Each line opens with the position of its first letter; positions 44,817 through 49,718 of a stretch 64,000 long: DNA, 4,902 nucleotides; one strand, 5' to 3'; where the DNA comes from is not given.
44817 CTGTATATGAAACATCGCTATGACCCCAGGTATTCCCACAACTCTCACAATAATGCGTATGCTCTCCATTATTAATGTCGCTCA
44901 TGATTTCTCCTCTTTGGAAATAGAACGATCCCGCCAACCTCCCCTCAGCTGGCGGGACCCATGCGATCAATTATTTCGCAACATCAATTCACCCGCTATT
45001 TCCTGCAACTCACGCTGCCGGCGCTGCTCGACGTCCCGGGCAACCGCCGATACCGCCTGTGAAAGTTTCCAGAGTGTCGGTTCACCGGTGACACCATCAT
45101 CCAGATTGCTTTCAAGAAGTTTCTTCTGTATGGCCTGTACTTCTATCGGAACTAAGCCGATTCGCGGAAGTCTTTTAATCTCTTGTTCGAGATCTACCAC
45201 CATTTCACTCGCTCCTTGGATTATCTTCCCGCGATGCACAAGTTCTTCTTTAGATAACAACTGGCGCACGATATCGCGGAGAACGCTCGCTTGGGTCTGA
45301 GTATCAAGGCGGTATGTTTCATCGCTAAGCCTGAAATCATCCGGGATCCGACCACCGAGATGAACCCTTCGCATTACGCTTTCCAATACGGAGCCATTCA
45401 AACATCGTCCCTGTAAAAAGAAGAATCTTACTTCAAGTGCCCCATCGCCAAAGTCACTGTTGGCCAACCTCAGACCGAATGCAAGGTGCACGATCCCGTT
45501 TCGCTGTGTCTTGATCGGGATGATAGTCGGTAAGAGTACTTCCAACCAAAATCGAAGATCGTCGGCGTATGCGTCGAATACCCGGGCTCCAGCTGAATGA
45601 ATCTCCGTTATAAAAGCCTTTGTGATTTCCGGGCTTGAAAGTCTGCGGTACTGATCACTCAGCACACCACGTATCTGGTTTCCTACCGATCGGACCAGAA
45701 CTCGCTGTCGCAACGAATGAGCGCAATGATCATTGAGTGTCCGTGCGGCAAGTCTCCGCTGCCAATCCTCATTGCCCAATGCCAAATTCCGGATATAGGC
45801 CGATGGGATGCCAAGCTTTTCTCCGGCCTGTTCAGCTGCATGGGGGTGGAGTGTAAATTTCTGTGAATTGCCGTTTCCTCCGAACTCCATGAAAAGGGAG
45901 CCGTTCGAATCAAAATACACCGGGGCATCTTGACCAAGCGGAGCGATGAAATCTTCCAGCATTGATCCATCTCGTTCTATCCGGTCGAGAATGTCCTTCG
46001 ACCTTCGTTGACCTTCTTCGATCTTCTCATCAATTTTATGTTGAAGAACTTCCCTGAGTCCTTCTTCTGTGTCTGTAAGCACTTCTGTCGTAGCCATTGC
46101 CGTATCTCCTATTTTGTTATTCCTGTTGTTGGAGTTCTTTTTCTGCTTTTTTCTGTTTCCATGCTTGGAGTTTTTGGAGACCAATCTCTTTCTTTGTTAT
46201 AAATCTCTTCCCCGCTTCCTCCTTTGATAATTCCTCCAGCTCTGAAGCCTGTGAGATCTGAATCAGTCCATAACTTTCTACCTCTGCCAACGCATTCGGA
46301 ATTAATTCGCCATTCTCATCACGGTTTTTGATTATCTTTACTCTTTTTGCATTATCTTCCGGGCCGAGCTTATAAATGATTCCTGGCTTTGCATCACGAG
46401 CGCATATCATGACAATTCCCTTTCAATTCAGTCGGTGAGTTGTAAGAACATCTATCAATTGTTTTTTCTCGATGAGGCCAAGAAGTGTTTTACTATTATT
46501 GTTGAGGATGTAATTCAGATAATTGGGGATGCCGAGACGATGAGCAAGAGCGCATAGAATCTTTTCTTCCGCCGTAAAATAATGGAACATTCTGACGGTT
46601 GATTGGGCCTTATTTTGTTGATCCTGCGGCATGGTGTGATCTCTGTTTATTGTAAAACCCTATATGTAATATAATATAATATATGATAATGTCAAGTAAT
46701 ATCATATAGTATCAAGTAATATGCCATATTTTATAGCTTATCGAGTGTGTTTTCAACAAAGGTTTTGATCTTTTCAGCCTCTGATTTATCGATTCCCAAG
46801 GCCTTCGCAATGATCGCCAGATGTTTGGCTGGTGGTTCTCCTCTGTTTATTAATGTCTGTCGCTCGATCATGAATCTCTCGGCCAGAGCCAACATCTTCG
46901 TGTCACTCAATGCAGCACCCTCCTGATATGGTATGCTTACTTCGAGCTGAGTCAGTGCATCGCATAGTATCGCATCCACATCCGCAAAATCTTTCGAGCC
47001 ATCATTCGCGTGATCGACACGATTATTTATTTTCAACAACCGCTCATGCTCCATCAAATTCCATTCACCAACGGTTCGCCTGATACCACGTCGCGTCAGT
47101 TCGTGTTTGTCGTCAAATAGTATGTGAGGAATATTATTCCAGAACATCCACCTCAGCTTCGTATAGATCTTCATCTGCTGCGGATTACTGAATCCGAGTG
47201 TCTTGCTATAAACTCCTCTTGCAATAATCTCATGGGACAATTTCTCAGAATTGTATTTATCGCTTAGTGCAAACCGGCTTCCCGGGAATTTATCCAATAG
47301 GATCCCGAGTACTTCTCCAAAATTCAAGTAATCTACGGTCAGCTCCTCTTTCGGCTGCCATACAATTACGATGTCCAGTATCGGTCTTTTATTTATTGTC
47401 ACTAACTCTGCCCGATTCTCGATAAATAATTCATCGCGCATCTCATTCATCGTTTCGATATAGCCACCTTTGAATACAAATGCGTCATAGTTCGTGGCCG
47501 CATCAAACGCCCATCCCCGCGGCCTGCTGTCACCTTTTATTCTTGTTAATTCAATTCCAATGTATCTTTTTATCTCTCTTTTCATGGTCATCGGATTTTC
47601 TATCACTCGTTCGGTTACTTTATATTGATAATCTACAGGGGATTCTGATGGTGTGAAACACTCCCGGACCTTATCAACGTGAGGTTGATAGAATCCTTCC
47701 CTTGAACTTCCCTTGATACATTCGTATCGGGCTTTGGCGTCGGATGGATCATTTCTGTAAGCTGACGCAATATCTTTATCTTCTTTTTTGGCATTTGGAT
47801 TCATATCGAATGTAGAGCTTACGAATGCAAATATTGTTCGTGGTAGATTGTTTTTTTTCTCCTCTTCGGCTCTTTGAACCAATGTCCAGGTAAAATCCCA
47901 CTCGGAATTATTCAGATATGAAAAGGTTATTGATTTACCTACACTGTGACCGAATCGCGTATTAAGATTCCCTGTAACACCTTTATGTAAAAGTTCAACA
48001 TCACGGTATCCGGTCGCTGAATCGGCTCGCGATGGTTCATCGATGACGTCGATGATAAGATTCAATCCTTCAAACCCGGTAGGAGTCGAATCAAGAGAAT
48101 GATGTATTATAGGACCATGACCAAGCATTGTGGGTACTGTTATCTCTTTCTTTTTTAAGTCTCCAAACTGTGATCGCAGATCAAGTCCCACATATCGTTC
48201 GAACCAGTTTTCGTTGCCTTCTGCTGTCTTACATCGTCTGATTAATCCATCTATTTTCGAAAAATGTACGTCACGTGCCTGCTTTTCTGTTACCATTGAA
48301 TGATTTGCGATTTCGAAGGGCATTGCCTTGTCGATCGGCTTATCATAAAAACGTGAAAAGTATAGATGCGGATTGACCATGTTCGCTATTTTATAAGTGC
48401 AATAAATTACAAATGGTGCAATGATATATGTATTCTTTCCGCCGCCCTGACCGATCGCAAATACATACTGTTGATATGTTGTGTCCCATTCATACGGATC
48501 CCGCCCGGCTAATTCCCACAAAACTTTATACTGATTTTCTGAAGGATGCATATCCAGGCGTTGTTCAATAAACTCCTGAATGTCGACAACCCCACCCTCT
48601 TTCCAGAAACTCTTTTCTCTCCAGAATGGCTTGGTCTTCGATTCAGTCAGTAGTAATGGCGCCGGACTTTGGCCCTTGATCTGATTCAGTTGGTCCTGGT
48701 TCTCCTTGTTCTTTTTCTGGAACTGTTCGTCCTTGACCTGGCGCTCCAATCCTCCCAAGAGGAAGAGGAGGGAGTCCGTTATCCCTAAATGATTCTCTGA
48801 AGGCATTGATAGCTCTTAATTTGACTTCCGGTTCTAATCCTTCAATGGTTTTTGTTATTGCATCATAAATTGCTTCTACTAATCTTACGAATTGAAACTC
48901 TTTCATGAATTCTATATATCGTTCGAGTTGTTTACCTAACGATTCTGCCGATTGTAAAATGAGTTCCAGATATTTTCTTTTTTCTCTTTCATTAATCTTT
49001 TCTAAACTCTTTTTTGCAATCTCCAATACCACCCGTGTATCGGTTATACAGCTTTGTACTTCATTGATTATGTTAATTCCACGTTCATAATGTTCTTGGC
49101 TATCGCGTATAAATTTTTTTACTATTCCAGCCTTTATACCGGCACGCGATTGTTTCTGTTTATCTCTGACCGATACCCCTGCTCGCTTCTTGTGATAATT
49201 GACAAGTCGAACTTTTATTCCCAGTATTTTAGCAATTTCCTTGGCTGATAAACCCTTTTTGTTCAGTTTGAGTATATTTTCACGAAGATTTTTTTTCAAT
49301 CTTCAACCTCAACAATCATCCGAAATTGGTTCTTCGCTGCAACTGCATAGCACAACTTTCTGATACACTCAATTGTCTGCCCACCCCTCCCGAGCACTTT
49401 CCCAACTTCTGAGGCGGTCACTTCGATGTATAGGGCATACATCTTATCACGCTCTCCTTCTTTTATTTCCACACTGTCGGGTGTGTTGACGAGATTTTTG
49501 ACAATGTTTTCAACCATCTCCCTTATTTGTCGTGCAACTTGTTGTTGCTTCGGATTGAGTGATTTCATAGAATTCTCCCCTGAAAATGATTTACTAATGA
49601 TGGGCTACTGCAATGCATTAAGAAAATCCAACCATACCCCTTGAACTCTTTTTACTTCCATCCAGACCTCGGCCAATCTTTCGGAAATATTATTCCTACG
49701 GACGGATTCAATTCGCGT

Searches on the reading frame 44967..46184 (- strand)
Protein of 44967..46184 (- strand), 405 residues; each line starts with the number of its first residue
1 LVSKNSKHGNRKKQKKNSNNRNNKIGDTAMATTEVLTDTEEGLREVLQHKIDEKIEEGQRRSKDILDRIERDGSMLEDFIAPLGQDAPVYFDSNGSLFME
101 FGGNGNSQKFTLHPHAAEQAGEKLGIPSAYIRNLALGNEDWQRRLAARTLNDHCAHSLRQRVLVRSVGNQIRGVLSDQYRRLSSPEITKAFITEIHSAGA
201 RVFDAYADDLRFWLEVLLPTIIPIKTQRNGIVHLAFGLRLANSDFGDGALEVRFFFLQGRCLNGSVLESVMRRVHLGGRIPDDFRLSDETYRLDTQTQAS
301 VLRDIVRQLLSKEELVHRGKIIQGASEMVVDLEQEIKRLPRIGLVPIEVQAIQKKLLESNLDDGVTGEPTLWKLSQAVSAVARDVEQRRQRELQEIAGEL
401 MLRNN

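Call 39: search_protein_families(library=pfam, proteins=[window:44967-46184:-], max_evalue=0.01)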
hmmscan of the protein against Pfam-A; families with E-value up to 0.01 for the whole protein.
window:44967-46184:- (405 aa): 0 families

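Call 52: search_protein_families(library=phrogs, proteins=[window:44967-46097:-], max_evalue=0.001)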
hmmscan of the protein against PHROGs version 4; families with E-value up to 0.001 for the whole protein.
window:44967-46097:- (376 aa): 1 family
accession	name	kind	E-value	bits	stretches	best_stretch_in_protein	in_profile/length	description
phrog_1362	-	unknown function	1.1e-59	203.5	1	12-374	13-385/391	-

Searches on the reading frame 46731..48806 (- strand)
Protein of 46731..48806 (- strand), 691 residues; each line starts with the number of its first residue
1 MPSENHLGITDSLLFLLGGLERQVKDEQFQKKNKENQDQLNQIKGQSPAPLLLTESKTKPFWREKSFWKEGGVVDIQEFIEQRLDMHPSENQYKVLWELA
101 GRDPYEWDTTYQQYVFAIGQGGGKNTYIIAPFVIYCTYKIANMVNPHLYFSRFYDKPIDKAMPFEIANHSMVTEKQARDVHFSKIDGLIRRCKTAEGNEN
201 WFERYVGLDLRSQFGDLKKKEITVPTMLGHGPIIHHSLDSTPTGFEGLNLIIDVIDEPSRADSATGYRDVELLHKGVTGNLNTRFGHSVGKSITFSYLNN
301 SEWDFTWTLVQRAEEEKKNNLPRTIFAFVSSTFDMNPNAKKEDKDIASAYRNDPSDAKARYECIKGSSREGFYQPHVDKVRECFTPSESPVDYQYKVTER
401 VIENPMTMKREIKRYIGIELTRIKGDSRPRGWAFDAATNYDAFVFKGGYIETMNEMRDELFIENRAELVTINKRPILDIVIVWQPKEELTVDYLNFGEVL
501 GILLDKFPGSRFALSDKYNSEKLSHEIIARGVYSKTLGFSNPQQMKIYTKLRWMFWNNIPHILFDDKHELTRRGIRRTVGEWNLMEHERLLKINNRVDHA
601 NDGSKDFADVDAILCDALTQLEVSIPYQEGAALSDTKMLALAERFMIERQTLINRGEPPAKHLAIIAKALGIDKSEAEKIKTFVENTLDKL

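Call 4: search_protein_families(library=pfam, proteins=[window:46731-48806:-], max_evalue=0.01)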
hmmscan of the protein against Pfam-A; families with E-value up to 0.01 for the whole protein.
window:46731-48806:- (691 aa): 0 families

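Call 52: search_protein_families(library=phrogs, proteins=[window:46731-48806:-], max_evalue=0.001)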
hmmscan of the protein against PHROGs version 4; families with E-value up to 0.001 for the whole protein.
window:46731-48806:- (691 aa): 1 family
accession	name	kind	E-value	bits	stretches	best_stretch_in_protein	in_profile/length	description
phrog_17415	-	head and packaging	0.00025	20.2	1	308-456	595-728/940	terminase large subunit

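Call 79: find_related_loci(query=window:46734-48806:-, collection=genome_contigs, flank=8000)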
Query window:46734-48806:- (691 aa) in genome_contigs; peptide patterns used: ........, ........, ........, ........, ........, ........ (x = any residue, [..] = any of these).
8 stretches matched a pattern, but none encodes a relative of the query by tblastn (E <= 1e-3).

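Call 80: find_related_loci(query=window:46734-48806:-, collection=viral_contigs, flank=8000)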
Query window:46734-48806:- (691 aa) in viral_contigs; peptide patterns used: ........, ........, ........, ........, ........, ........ (x = any residue, [..] = any of these).
3 stretches matched a pattern; 1 encode a relative of the query (tblastn E <= 1e-3); 1 distinct loci.
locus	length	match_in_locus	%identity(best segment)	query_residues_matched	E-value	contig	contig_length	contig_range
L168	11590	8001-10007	57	34-685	0e+0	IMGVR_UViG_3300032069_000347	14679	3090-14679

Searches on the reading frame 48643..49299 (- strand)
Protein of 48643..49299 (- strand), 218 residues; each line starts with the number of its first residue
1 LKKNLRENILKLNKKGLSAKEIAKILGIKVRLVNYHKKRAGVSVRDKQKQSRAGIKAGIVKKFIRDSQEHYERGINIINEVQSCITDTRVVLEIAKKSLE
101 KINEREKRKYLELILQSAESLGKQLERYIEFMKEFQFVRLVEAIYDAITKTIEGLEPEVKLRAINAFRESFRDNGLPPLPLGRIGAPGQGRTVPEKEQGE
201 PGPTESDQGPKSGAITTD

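Call 4: search_protein_families(library=pfam, proteins=[window:48643-49299:-], max_evalue=0.01)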
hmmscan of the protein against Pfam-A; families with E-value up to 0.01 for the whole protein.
window:48643-49299:- (218 aa): 6 families
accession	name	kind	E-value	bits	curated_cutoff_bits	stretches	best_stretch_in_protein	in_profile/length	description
PF08281.18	Sigma70_r4_2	-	7.2e-05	22.8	25.7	1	15-40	25-50/54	Sigma-70, region 4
PF00196.25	GerE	-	0.0002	21.4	23.5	1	8-39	9-40/57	Bacterial regulatory proteins, luxR family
PF25787.1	HTH_SB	-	0.00055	20.1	43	1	2-31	8-37/53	Sleeping Beauty transposase HTH domain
PF15978.11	TnsD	-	0.00074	19.1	32.4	1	7-85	189-268/355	Tn7-like transposition protein D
PF13384.12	HTH_23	-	0.00091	19.4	24.6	1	8-38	9-39/50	Homeodomain-like domain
PF13936.12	HTH_38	-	0.0026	17.9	27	1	6-36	10-40/44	Helix-turn-helix domain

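Call 52: search_protein_families(library=phrogs, proteins=[window:48643-49299:-], max_evalue=0.001)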
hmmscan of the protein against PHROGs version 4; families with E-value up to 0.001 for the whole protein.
window:48643-49299:- (218 aa): 1 family
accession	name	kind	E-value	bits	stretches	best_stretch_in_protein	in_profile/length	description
phrog_3855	-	DNA, RNA and nucleotide metabolism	1.7e-05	26.2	1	3-40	66-103/115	HTH DNA binding protein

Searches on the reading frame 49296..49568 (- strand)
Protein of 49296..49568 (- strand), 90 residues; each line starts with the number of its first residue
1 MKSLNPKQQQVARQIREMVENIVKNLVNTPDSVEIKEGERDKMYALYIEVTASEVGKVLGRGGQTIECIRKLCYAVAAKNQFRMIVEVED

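Call 4: search_protein_families(library=pfam, proteins=[window:49296-49568:-], max_evalue=0.01)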
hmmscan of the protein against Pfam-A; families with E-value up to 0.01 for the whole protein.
window:49296-49568:- (90 aa): 2 families
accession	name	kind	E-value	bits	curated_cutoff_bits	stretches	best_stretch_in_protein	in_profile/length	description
PF13083.13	KH_KhpA-B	-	4.8e-17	62.1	32.1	1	17-88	2-73/73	KhpA/KhpB, KH domain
PF00013.35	KH_1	-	0.0014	18.8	21.5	1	48-72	4-28/66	KH domain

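Call 52: search_protein_families(library=phrogs, proteins=[window:49296-49568:-], max_evalue=0.001)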
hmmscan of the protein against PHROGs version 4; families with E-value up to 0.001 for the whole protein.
window:49296-49568:- (90 aa): 0 families
